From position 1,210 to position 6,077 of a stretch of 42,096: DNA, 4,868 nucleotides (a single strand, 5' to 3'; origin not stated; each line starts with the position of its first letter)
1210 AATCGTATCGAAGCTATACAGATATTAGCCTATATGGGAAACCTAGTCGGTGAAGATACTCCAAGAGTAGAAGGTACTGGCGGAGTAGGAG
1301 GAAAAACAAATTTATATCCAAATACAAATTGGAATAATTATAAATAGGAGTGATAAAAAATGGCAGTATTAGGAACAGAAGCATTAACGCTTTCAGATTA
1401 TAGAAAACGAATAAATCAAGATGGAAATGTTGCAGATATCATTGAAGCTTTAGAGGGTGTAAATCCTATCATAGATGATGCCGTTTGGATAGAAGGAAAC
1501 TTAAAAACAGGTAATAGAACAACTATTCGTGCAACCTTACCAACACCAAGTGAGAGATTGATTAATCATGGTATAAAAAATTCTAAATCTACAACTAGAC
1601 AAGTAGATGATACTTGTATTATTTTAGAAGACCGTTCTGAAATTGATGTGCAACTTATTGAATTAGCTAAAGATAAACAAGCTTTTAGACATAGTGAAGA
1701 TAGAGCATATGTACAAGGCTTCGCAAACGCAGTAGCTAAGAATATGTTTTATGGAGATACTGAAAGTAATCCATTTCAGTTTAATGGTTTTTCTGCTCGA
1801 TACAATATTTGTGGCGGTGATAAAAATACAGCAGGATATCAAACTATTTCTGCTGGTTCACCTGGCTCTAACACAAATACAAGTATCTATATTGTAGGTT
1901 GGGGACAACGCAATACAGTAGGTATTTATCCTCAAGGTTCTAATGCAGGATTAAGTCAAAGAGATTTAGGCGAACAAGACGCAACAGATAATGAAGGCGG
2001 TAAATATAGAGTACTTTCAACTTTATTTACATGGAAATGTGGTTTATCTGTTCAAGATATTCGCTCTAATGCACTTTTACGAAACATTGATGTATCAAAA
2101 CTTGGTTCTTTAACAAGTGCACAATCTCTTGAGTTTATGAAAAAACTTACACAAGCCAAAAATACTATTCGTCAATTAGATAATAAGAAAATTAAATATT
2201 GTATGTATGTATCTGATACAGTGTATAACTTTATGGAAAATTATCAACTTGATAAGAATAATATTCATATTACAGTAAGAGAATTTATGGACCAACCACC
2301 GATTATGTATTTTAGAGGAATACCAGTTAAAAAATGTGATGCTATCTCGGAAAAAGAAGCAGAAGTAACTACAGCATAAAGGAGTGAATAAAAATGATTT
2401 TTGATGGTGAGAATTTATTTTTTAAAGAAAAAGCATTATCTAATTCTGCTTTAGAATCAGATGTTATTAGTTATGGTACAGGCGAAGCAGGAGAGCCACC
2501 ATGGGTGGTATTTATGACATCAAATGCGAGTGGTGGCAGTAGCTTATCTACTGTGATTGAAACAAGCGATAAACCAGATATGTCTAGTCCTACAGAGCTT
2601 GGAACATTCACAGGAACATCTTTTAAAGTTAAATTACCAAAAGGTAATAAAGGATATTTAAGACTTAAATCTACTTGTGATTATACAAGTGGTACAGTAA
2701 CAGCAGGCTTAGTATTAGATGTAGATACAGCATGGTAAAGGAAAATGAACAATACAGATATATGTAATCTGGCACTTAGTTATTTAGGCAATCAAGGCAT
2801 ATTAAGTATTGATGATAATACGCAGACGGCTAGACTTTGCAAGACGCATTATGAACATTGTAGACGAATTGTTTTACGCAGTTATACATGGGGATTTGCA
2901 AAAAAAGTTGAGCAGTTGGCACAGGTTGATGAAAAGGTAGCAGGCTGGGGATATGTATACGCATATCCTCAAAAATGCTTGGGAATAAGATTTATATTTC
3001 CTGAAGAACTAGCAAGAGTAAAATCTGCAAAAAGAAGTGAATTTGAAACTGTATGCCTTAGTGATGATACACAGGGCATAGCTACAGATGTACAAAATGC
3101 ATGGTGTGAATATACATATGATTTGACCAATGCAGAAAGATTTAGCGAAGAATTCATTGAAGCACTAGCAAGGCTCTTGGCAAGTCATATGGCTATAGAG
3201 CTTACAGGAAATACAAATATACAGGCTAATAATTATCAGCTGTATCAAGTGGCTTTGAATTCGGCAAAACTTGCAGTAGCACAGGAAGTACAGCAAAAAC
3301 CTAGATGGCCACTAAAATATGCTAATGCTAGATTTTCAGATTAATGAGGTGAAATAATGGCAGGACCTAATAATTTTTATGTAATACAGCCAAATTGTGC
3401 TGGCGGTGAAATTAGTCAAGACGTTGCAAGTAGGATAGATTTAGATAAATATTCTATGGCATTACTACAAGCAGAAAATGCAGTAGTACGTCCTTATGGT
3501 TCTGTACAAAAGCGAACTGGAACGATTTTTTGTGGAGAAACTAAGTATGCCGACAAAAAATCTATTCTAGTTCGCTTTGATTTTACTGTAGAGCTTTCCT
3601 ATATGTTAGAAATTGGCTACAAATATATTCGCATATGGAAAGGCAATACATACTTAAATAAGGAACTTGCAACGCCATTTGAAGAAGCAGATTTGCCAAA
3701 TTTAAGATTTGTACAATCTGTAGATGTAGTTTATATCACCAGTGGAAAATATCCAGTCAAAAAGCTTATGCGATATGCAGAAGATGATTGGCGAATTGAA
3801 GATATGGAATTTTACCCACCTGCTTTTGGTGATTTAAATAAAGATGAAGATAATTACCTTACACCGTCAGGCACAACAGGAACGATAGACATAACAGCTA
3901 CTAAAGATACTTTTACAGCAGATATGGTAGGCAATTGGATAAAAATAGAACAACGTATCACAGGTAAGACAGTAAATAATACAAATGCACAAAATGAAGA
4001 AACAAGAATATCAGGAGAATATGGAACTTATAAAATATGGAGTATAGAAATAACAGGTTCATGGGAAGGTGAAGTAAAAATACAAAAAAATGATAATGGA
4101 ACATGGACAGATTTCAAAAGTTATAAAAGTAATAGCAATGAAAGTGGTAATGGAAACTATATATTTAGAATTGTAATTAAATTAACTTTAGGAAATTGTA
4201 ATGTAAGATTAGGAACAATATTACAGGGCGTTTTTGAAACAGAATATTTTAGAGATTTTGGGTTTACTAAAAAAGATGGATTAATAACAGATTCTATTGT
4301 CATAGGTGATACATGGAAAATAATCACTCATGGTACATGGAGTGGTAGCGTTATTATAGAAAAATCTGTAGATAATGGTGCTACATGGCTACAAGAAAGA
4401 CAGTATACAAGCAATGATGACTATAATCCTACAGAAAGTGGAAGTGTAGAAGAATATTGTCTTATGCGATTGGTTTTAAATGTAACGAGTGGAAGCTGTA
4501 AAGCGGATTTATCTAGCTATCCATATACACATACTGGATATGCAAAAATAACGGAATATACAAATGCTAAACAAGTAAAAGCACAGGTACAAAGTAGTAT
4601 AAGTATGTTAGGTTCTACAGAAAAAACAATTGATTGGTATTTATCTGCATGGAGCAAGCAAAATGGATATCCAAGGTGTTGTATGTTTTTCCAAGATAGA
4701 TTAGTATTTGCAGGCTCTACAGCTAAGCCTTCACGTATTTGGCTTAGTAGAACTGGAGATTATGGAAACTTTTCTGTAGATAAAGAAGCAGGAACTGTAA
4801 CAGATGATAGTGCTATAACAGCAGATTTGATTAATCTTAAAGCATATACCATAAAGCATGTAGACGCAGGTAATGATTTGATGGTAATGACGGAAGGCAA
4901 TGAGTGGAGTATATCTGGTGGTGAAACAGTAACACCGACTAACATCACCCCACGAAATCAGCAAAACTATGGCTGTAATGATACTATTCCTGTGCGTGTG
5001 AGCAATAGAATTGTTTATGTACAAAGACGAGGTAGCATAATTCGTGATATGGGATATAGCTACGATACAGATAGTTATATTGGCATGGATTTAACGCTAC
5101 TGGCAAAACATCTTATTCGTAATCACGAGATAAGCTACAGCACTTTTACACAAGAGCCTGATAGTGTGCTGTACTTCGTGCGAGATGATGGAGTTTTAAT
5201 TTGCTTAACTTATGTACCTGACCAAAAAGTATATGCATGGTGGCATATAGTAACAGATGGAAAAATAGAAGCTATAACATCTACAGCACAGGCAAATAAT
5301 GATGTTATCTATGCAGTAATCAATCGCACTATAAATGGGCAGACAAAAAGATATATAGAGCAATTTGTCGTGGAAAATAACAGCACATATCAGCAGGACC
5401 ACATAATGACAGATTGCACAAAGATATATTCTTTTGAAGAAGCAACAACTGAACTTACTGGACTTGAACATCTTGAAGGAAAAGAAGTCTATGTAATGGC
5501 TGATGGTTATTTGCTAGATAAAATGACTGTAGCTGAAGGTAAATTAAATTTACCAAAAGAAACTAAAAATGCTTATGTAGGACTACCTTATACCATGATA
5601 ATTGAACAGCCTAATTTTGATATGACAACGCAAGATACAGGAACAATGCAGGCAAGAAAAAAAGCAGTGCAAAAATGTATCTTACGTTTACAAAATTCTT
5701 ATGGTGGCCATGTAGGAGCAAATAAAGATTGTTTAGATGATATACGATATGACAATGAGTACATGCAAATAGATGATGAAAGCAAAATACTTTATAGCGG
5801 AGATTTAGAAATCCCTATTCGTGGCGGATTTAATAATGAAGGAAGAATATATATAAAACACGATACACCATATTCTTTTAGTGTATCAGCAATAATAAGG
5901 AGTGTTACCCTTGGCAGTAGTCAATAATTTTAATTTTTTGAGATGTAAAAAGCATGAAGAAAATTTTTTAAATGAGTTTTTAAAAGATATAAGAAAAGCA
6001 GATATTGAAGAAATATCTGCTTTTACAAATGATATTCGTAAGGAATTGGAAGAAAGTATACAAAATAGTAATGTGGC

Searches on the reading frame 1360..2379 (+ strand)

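Call 104: search_protein_families(library=phrogs, proteins=[window:1360-2379:+], max_evalue=0.00001)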
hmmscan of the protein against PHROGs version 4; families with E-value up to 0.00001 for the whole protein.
window:1360-2379:+ (339 aa): 1 family
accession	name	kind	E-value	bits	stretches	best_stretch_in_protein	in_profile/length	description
phrog_212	-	head and packaging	6e-69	233.7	2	5-149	2-147/301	major head protein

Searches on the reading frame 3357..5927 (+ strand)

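Call 104: search_protein_families(library=phrogs, proteins=[window:3357-5927:+], max_evalue=0.00001)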
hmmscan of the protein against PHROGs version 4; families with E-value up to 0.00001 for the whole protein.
window:3357-5927:+ (856 aa): 4 families
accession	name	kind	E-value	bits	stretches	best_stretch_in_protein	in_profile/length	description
phrog_376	-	tail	8.2e-201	670.1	1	7-853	4-710/712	tail protein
phrog_15566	-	tail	1.3e-91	308.8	2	401-694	11-301/552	tail protein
phrog_20269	-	unknown function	5.1e-62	211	1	9-209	5-213/374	-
phrog_30010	-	unknown function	1.8e-28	100.6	1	560-671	189-300/517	-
